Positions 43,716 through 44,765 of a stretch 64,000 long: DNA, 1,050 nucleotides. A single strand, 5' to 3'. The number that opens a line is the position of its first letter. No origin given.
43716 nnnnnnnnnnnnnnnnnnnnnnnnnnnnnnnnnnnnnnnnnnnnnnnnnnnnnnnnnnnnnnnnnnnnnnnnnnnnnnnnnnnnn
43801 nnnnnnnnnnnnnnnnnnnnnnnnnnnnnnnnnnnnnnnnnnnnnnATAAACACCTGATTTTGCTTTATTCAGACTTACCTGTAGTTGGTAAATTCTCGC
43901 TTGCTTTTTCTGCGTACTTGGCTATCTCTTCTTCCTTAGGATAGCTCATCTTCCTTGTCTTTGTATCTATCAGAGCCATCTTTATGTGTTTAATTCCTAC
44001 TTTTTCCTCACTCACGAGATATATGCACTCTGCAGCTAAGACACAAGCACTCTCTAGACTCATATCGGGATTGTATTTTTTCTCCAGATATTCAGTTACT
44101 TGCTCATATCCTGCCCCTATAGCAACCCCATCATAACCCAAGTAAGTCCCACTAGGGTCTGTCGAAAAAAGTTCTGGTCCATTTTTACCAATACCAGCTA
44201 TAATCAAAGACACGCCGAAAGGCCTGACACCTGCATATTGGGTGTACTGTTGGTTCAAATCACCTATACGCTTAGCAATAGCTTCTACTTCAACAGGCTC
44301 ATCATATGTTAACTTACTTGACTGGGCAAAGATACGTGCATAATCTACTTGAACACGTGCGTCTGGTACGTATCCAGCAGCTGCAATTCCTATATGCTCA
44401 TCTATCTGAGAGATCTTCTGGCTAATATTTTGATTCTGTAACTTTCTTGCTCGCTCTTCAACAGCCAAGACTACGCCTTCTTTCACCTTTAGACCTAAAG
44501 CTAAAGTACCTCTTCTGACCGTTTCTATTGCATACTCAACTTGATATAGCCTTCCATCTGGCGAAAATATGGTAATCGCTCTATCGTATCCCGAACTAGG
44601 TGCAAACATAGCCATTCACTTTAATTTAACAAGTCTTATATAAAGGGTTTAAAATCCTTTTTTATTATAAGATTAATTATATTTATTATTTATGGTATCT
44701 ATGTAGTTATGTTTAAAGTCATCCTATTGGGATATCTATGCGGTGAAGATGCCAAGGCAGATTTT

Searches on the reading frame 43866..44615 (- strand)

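Call 34: search_protein_families(library=pfam, proteins=[window:43866-44615:-], max_evalue=0.001)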
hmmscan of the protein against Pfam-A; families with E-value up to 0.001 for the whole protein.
window:43866-44615:- (249 aa): 2 families
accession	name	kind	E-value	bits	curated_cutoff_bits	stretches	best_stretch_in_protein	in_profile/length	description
PF00227.31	Proteasome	-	5e-55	186.5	22.4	1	33-215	1-188/189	Proteasome subunit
PF10584.14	Proteasome_A_N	-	1.2e-14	54.1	27.7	1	10-31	1-22/23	Proteasome subunit A N-terminal signature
